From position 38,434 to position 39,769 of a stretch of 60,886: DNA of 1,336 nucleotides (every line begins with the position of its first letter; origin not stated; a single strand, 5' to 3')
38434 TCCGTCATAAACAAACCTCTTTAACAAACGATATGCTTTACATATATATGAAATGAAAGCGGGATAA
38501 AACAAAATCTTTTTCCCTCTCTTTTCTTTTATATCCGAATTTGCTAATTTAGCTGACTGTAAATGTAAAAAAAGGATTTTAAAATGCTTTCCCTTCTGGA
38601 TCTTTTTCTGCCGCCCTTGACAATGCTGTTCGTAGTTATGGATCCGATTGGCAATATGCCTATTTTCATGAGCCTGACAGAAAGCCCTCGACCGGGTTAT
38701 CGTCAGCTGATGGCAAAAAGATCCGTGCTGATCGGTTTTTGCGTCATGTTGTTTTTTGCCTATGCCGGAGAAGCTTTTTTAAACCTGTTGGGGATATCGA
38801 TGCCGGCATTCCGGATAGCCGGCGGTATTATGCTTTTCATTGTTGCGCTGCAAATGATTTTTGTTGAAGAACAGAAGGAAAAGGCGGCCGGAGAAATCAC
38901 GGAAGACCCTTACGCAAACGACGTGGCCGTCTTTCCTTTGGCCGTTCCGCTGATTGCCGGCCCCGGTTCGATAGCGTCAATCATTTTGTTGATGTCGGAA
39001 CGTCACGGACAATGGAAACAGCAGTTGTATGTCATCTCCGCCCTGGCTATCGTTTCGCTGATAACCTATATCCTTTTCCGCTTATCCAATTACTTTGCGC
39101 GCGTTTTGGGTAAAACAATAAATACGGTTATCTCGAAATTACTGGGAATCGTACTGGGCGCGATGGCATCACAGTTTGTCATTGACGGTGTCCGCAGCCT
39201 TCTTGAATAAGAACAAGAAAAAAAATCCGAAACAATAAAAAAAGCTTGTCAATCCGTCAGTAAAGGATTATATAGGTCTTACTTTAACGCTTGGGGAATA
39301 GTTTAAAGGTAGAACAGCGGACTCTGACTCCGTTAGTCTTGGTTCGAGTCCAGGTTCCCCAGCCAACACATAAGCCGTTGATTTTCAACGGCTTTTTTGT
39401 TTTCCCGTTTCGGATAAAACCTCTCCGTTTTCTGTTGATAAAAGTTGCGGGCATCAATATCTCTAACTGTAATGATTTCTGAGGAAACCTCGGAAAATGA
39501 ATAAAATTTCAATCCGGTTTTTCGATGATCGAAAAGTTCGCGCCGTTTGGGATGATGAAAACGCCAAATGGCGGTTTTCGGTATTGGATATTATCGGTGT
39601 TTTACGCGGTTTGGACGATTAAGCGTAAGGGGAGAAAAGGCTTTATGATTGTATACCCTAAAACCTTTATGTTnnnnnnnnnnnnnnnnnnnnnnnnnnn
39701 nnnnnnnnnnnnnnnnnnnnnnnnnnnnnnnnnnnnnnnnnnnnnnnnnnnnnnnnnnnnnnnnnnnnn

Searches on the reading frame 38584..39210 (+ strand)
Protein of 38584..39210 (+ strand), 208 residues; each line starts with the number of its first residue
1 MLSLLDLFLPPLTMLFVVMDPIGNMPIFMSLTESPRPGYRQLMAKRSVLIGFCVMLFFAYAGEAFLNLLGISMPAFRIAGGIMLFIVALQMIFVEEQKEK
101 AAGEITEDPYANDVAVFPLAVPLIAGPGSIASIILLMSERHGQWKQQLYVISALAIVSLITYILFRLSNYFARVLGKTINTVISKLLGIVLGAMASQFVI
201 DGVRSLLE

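Call 27: find_encoding_contigs(protein=window:38584-39210:+, flank=8000, max_places=8)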
Protein window:38584-39210:+ (208 aa): 5 contigs read that carry it; 5 places shown.
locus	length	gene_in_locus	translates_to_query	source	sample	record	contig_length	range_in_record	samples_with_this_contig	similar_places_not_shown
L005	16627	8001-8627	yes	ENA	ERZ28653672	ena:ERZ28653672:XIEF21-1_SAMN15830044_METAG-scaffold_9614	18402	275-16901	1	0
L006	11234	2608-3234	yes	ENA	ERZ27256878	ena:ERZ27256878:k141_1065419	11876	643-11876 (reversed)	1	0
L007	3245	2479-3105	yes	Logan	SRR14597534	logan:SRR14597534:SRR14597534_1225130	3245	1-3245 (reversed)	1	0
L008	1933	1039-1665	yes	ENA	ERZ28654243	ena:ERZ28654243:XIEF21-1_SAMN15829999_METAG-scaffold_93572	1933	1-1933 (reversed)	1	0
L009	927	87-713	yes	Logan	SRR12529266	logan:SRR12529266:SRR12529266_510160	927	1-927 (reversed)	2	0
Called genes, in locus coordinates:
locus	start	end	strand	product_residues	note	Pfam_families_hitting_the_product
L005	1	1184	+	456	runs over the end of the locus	PF18821:LPD7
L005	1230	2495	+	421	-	-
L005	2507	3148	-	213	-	PF00730:HhH-GPD, PF00633:HHH, PF10576:EndIII_4Fe-2S (weak)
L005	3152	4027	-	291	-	PF03881:Fructosamin_kin, PF01636:APH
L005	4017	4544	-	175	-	PF01451:LMWPc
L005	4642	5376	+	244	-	PF01027:Bax1-I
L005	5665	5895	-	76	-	-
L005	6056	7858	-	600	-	PF00009:GTP_EFTU, PF00071:Ras (weak), PF03144:GTP_EFTU_D2, PF00679:EFG_C, PF06421:LepA_C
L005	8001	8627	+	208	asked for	PF01914:MarC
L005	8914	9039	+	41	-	-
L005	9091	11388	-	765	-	PF00962:A_deaminase (weak)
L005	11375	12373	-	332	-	-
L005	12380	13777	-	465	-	PF07693:KAP_NTPase, PF13191:AAA_16 (weak), PF13401:AAA_22 (faint), PF24883:NPHP3_N (faint)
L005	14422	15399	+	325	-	PF19077:Big_13 (faint), PF01476:LysM (weak)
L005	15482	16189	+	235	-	PF02666:PS_Dcarbxylase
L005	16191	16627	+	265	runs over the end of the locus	PF01066:CDP-OH_P_transf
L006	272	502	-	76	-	-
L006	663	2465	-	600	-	PF00009:GTP_EFTU, PF00071:Ras (weak), PF03144:GTP_EFTU_D2, PF00679:EFG_C, PF06421:LepA_C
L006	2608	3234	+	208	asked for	PF01914:MarC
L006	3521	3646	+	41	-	-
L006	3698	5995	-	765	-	PF00962:A_deaminase (weak)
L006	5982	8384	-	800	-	PF07693:KAP_NTPase, PF13191:AAA_16 (weak), PF13401:AAA_22 (faint)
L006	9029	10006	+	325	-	PF19077:Big_13 (faint), PF01476:LysM (weak)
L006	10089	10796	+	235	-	PF02666:PS_Dcarbxylase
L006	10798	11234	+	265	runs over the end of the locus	PF01066:CDP-OH_P_transf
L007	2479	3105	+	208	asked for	PF01914:MarC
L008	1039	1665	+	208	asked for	PF01914:MarC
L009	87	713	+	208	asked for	PF01914:MarC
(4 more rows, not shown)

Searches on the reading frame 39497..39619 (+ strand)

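Call 51: search_protein_families(library=pfam, proteins=[window:39497-39619:+], max_evalue=1)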
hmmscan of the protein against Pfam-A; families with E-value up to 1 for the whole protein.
seq(41 aa): 1 family
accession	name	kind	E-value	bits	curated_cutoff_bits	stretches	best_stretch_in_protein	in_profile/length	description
PF23963.1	DUF7291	-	0.092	13.2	27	1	9-32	105-126/131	Family of unknown function (DUF7291)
